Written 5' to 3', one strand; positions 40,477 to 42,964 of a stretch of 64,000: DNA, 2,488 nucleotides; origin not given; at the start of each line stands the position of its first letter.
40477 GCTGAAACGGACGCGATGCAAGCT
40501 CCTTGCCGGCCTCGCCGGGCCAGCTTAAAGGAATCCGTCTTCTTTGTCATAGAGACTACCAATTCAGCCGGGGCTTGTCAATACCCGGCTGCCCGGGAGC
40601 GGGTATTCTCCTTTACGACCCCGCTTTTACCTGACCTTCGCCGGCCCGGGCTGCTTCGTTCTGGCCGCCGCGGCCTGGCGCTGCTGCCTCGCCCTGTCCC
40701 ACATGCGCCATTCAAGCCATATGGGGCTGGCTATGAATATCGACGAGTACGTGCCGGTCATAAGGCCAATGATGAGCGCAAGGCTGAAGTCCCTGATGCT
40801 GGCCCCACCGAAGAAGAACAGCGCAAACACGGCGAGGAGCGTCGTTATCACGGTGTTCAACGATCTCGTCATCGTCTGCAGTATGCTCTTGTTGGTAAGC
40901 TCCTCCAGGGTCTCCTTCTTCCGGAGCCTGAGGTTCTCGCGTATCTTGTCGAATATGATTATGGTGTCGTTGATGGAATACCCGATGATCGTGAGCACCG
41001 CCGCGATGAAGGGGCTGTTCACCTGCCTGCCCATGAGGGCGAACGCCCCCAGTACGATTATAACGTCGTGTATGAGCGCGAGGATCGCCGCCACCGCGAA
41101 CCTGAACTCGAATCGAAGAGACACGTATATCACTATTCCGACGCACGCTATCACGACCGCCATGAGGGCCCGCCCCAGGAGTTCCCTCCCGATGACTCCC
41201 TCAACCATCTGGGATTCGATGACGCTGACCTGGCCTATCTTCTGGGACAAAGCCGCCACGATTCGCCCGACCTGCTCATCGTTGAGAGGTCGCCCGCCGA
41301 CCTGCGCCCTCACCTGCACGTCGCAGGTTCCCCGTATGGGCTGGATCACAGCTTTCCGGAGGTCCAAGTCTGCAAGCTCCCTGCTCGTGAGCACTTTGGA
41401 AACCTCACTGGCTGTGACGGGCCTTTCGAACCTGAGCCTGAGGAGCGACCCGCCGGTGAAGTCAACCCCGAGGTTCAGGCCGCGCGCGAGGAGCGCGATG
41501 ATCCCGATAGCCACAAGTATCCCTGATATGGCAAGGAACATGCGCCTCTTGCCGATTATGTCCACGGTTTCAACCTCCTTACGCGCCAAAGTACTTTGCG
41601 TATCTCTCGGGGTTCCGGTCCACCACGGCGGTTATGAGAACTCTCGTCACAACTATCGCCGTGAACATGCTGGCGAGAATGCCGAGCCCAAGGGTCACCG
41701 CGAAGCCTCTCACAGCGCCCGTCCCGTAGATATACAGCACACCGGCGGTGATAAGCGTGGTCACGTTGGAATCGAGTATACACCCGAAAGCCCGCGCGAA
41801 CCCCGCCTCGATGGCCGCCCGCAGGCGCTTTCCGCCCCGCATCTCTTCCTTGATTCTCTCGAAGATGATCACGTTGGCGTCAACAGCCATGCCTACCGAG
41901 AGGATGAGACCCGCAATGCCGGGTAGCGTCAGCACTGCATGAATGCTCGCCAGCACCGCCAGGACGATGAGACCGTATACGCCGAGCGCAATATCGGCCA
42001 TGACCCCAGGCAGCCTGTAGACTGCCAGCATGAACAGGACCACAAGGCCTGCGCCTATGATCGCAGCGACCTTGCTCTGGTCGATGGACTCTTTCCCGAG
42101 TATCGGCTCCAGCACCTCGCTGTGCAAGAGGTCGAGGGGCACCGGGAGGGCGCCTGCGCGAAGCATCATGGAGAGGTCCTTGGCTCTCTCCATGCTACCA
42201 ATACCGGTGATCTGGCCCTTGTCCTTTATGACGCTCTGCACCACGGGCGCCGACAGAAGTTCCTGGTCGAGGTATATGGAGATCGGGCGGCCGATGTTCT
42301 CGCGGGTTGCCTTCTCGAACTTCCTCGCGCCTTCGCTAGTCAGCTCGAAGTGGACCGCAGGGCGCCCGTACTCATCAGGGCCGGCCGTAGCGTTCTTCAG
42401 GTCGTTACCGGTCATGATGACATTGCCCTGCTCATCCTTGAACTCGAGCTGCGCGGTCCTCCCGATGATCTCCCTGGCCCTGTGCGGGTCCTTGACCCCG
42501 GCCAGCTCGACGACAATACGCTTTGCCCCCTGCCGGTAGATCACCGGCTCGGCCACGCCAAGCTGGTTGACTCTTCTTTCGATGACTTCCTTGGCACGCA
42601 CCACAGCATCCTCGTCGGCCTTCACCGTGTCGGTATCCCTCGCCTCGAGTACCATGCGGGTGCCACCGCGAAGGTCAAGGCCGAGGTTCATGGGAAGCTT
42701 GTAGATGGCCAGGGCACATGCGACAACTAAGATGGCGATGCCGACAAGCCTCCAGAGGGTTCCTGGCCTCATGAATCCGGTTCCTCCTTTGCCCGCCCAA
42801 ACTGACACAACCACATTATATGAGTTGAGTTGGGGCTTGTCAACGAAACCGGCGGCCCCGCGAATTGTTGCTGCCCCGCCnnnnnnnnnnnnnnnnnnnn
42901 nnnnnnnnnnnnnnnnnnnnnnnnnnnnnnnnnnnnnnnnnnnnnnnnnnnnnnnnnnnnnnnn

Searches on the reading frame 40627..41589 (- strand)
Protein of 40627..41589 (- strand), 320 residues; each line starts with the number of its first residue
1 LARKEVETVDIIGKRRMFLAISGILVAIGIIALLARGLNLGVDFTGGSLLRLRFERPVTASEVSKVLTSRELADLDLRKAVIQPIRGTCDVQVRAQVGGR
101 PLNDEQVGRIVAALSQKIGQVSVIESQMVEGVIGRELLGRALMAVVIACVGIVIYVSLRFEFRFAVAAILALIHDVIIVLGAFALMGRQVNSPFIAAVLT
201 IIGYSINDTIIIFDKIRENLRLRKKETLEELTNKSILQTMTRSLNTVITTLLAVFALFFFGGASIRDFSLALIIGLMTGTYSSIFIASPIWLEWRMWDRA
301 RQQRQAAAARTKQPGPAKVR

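Call 12: search_protein_families(library=pfam, proteins=[window:40627-41589:-], max_evalue=0.001)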
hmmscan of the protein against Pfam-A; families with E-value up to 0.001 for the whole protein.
window:40627-41589:- (320 aa): 2 families
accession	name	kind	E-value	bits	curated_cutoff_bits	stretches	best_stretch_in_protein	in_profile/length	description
PF02355.23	SecD_SecF_C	-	1.1e-67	227.6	20.5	1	115-296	6-188/189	Protein export membrane protein SecD/SecF, C-terminal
PF07549.19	Sec_GG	-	2.2e-10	40.1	20.3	1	31-58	1-28/28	SecD/SecF GG Motif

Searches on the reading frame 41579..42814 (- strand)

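Call 13: search_protein_families(library=pfam, proteins=[window:41579-42814:-], max_evalue=0.001)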
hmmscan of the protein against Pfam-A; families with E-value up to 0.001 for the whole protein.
window:41579-42814:- (411 aa): 7 families
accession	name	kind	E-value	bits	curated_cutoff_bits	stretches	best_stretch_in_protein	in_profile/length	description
PF22599.2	SecDF_P1_head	-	2.5e-32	111.6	27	1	131-225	18-114/114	SecDF, P1 head subdomain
PF21760.3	SecD_1st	-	3.1e-27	94.2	27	1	73-129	3-59/60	Protein translocase subunit SecDF, P1 domain, N-terminal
PF02355.23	SecD_SecF_C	-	5.8e-11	42.6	20.5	1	232-396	18-185/189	Protein export membrane protein SecD/SecF, C-terminal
PF03176.21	MMPL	-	5.5e-07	29.3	20.5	1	246-395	144-299/333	MMPL family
PF07549.19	Sec_GG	-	1.3e-06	28.1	20.3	1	37-59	3-25/28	SecD/SecF GG Motif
PF00873.25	ACR_tran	-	8.7e-05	20.9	28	1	242-406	328-498/1021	AcrB/AcrD/AcrF family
PF02592.20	Vut_1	-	0.00012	22.9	27.2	1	220-393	2-149/152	Putative vitamin uptake transporter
